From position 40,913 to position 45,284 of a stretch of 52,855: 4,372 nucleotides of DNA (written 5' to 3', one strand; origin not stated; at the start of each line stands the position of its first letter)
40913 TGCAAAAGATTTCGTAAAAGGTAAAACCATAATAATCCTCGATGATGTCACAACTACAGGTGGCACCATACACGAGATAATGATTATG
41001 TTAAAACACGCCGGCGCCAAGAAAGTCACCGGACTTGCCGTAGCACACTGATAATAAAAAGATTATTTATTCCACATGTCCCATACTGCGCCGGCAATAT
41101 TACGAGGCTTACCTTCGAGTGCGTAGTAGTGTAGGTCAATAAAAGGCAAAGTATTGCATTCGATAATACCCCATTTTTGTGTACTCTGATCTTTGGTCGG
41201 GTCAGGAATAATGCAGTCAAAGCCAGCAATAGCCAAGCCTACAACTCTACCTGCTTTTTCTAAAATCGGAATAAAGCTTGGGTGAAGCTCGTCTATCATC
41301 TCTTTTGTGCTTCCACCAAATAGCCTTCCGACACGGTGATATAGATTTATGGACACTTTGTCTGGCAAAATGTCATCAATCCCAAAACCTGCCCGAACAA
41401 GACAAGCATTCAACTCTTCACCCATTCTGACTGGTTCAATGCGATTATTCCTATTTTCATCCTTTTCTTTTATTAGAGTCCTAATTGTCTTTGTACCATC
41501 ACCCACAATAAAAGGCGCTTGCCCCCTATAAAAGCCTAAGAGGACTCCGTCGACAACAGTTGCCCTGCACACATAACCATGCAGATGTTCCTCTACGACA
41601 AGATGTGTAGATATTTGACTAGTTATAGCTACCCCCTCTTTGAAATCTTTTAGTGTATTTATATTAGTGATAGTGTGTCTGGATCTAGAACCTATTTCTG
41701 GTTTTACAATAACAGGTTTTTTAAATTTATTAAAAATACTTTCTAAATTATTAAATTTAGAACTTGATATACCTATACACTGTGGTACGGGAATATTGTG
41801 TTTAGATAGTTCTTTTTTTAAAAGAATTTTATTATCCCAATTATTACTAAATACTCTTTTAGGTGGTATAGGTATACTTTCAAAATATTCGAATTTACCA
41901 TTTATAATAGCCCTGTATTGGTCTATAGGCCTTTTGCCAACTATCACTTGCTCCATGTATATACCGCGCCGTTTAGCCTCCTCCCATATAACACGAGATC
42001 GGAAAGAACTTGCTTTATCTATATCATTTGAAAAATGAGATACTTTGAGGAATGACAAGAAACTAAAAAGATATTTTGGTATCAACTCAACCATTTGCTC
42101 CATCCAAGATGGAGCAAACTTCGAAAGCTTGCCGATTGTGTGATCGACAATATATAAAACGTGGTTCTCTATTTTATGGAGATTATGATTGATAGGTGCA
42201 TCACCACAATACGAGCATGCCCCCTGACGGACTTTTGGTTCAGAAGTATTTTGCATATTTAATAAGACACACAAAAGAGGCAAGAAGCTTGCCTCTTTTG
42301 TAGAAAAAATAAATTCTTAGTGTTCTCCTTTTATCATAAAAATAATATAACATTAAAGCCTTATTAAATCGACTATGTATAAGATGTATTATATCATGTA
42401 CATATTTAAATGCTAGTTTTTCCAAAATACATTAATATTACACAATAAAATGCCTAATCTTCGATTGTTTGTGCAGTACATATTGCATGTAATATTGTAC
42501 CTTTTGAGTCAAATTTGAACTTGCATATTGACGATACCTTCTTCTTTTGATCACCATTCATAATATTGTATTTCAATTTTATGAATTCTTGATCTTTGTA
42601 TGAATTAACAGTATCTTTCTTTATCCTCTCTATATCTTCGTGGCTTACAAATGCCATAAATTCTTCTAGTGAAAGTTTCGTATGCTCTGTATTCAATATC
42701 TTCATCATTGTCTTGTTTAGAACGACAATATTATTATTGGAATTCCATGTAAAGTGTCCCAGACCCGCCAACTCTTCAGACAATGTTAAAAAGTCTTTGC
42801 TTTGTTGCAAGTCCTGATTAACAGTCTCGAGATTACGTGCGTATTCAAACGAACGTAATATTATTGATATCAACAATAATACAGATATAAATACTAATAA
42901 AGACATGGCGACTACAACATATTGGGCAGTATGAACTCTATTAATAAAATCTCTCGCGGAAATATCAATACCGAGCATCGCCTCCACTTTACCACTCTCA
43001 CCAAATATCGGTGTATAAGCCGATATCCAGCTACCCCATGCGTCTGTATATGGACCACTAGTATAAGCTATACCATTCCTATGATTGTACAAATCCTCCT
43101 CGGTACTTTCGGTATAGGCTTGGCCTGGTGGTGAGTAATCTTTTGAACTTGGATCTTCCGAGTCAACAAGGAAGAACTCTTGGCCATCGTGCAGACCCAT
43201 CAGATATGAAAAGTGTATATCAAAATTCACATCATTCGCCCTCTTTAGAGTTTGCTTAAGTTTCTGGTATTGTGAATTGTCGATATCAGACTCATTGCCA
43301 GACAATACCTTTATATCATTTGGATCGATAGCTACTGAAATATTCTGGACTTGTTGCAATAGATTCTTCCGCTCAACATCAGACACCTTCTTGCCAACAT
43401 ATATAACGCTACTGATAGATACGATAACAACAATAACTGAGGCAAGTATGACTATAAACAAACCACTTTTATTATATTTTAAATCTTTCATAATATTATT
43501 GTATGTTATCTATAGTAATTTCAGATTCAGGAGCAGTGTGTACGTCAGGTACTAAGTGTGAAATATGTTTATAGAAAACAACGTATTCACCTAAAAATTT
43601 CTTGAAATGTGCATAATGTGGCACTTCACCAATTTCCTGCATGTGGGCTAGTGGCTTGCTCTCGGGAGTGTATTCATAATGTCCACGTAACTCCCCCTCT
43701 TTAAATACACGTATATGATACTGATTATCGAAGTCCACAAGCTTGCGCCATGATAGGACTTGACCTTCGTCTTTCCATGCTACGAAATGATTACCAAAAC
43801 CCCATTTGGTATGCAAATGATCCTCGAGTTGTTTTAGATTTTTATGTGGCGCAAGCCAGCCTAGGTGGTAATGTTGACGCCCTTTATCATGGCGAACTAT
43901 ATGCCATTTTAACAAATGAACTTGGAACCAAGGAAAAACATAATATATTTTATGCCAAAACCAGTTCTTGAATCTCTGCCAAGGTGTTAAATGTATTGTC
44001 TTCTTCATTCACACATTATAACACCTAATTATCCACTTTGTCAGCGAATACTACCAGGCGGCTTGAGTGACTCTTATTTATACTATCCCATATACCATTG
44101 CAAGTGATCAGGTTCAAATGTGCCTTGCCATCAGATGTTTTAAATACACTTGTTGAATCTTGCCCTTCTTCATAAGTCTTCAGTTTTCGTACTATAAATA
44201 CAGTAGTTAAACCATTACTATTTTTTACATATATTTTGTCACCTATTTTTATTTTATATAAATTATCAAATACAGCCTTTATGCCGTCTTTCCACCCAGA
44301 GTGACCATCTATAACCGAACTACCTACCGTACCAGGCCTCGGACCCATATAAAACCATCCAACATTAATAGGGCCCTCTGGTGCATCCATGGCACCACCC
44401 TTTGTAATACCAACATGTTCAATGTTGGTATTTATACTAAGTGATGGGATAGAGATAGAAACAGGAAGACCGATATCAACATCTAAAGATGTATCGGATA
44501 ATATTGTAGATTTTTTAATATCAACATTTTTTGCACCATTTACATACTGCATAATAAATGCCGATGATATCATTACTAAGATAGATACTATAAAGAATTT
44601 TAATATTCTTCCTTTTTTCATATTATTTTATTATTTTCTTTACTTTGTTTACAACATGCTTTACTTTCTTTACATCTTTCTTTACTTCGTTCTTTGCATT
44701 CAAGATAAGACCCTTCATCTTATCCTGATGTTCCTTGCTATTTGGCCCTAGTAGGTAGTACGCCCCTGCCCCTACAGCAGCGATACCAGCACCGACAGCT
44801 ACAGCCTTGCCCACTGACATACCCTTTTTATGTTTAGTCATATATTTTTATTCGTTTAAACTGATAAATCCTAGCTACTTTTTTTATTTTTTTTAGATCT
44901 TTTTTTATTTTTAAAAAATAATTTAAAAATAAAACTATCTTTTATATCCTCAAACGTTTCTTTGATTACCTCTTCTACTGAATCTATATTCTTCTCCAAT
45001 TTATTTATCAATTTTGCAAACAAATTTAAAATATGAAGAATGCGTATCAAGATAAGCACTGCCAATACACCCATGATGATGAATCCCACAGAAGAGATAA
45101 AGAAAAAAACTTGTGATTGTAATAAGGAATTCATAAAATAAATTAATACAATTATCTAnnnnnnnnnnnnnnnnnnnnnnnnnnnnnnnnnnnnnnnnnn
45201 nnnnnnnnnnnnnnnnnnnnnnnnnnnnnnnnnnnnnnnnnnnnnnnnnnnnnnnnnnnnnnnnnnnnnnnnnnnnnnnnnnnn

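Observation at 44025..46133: Sortase F operon displaying an LPxTG-anchored ice-binding-like (DUF3494) protein on a CPR cell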

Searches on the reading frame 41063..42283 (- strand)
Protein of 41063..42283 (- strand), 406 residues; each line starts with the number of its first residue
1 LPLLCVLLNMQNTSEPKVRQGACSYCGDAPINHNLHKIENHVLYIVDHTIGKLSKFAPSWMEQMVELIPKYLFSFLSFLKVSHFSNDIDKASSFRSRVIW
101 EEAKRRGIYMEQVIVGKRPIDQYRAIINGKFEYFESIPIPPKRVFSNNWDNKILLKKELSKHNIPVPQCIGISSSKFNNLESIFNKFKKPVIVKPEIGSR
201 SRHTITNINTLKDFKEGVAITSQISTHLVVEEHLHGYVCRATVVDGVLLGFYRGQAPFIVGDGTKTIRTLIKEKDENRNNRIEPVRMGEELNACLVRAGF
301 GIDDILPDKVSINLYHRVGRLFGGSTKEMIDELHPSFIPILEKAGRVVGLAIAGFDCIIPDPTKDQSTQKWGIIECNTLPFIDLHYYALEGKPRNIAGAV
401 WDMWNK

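Call 3: search_protein_families(library=pfam, proteins=[window:41063-42283:-], max_evalue=0.1)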
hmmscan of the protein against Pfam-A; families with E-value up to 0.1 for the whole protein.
window:41063-42283:- (406 aa): 4 families
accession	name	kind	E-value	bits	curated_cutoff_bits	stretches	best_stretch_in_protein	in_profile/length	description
PF06022.16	Cir_Bir_Yir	-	0.005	16.8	25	1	13-132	20-132/259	Plasmodium variant antigen protein Cir/Yir/Bir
PF02655.19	ATP-grasp_3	-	0.015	15.8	23.2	1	151-215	3-58/160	ATP-grasp domain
PF02222.28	ATP-grasp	-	0.054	13.6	27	1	159-233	3-75/179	ATP-grasp domain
PF13535.11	ATP-grasp_4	-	0.098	12.7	27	0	188-224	2-37/160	ATP-grasp domain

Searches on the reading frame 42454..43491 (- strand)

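Call 3: search_protein_families(library=pfam, proteins=[window:42454-43491:-], max_evalue=0.1)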
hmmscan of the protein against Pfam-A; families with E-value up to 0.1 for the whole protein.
window:42454-43491:- (345 aa): 5 families
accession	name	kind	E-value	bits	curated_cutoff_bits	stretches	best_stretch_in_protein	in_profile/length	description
PF12679.13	ABC2_membrane_2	-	0.015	15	27.2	1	162-218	131-184/283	ABC-2 family transporter protein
PF06653.16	Claudin_3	-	0.034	14.6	28.7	0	5-43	88-126/163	Tight junction protein, Claudin-like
PF15820.10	ECSCR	-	0.049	13.9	27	0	12-59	30-80/104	Endothelial cell-specific chemotaxis regulator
PF01694.28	Rhomboid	-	0.079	13.6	22.6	0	145-213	49-118/143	Rhomboid domain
PF11580.13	DUF3239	-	0.087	13.6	25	0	39-85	78-124/125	Protein of unknown function (DUF3239)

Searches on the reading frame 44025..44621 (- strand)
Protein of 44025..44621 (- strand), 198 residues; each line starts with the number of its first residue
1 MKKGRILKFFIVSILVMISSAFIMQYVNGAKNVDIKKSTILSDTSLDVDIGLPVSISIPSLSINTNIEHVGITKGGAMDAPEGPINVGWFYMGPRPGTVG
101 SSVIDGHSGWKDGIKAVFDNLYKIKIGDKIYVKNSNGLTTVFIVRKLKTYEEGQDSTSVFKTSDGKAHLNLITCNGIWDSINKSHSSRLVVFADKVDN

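Call 3: search_protein_families(library=pfam, proteins=[window:44025-44621:-], max_evalue=0.1)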
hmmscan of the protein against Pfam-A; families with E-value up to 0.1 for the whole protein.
window:44025-44621:- (198 aa): 1 family
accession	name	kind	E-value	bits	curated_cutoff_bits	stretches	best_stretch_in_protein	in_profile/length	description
PF04203.18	Sortase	-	2.9e-20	72.7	26.6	1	56-196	1-125/125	Sortase domain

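Call 4: search_protein_families(library=ncbifam, proteins=[window:44025-44621:-], max_evalue=0.1)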
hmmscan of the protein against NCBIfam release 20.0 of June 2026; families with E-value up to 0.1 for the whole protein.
window:44025-44621:- (198 aa): 7 families
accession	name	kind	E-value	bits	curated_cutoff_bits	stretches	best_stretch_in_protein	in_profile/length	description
NF033748.1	class_F_sortase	subfamily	6.9e-31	107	166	1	52-195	10-154/155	class F sortase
TIGR01076.1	sortase_fam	subfamily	6.5e-09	35.7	39.35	1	57-191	4-123/136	sortase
NF033745.1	class_C_sortase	subfamily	5e-08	32.9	160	1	97-191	132-216/220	class C sortase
NF058671.1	sortase_SrtD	exception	1.8e-05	24.5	140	1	61-174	67-168/187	class D sortase, LPxTATN-specific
TIGR03784.1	marine_sortase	equivalog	3.8e-05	23.4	158.25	1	89-192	80-173/174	class GN sortase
NF033747.1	class_E_sortase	subfamily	6.8e-05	22.8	160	1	72-194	87-204/211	class E sortase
NF033746.1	class_D_sortase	subfamily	0.00017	21.4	165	1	85-176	35-116/135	class D sortase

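Call 39: search_solved_structures(query=window:44025-44621:-, max_evalue=0.01, show_alignments=3)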
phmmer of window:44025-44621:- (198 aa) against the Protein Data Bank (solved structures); distinct sequences matched with E-value up to 0.01: 6.
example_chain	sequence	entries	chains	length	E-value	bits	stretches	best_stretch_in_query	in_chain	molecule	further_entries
8t28_A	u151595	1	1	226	0.00011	25.1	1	51-177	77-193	Class C sortase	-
2xwg_A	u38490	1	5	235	0.00098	22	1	56-177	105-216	SORTASE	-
3o0p_A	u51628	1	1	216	0.0011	21.9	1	97-178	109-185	Sortase family protein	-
6bwe_A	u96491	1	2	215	0.0025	20.7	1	59-197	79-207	Putative fimbrial associated sortase-like protein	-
5k9a_A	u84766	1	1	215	0.0025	20.7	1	59-197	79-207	Putative fimbrial associated sortase-like protein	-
4d70_A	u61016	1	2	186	0.0032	20.4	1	68-175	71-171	SORTASE FAMILY PROTEIN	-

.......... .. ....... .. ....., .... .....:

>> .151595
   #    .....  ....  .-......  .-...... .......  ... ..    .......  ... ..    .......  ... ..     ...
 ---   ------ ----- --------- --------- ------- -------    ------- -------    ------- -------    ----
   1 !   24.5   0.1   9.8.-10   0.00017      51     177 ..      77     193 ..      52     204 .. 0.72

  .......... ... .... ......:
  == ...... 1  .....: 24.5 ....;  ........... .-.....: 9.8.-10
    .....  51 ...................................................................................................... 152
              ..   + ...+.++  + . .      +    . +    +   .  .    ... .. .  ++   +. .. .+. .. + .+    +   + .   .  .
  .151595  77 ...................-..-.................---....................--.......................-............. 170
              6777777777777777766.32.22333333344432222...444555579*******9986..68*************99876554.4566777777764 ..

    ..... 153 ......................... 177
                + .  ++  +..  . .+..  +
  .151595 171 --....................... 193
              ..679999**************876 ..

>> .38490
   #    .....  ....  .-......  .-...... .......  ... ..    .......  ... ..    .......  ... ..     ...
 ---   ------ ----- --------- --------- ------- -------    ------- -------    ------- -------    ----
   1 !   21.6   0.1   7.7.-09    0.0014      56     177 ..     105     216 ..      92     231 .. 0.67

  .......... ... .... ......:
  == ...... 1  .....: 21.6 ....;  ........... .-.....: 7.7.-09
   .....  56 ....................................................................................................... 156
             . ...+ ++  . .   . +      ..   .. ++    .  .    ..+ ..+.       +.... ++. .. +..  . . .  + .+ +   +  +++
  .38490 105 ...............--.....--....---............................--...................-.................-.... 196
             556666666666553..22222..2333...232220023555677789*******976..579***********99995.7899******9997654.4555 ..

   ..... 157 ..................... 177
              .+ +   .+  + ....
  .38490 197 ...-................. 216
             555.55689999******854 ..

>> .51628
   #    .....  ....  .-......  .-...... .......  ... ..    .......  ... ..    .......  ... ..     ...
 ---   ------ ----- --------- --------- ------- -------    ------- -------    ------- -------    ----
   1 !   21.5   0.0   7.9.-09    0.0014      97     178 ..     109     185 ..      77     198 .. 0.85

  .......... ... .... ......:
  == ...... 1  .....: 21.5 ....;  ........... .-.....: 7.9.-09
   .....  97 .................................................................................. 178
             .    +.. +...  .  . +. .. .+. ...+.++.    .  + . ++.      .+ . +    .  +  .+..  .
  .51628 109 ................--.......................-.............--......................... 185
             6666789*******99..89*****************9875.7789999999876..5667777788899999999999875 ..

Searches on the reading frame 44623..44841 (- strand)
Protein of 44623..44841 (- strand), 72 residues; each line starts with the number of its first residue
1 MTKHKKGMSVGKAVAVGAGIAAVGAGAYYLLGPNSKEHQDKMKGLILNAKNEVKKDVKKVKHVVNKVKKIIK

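Call 3: search_protein_families(library=pfam, proteins=[window:44623-44841:-], max_evalue=0.1)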
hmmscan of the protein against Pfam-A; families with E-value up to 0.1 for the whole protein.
window:44623-44841:- (72 aa): 1 family
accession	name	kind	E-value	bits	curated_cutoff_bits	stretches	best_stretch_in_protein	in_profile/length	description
PF18211.6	Csm1_B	-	0.1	13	26.4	0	22-43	41-62/94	Csm1 subunit domain B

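Call 4: search_protein_families(library=ncbifam, proteins=[window:44623-44841:-], max_evalue=0.1)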
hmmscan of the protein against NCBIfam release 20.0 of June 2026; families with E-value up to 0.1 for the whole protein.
window:44623-44841:- (72 aa): 1 family
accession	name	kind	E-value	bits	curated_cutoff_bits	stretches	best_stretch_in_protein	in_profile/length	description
NF033598.2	elast_bind_EbpS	equivalog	0.019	13.8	300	1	4-57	243-297/498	elastin-binding protein EbpS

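Call 52: search_protein_families(library=pfam, proteins=[window:44623-44841:-], max_evalue=5)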
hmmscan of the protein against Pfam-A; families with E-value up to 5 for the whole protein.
window:44623-44841:- (72 aa): 3 families
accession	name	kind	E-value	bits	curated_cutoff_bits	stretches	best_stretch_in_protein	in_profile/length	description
PF18211.6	Csm1_B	-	0.1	13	26.4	1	22-43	41-62/94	Csm1 subunit domain B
PF12095.13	CRR7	-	0.2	12.5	25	1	35-71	26-62/84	Protein CHLORORESPIRATORY REDUCTION 7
PF12732.12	YtxH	-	0.7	10.8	37.5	1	21-68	8-60/71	YtxH-like protein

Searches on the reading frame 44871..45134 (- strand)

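Call 3: search_protein_families(library=pfam, proteins=[window:44871-45134:-], max_evalue=0.1)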
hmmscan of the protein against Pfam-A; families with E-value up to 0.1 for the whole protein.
window:44871-45134:- (87 aa): 2 families
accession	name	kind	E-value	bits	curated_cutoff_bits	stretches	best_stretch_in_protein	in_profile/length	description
PF06103.16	DUF948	-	0.00098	19.7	37.2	1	12-65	4-57/89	Bacterial protein of unknown function (DUF948)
PF01277.22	Oleosin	-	0.036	14.3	25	1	9-66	50-107/113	Oleosin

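Call 4: search_protein_families(library=ncbifam, proteins=[window:44871-45134:-], max_evalue=0.1)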
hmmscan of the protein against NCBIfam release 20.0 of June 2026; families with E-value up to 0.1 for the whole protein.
window:44871-45134:- (87 aa): 1 family
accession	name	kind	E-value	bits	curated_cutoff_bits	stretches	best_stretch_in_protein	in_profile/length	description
NF045737.1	MPN070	equivalog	0.0062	16.7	200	1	8-52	50-93/127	MPN070 family protein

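Call 52: search_protein_families(library=pfam, proteins=[window:44871-45134:-], max_evalue=5)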
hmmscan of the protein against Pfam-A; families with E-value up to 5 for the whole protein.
window:44871-45134:- (87 aa): 4 families
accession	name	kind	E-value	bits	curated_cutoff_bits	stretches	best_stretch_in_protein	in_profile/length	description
PF06103.16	DUF948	-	0.00098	19.7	37.2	1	12-65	4-57/89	Bacterial protein of unknown function (DUF948)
PF01277.22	Oleosin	-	0.036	14.3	25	1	9-66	50-107/113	Oleosin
PF11846.14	Wzy_C_2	-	0.1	13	28.5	1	14-57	56-99/191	Virulence factor membrane-bound polymerase, C-terminal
PF01102.23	Glycophorin_A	-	0.24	12.1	30.1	1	15-52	59-95/114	Glycophorin A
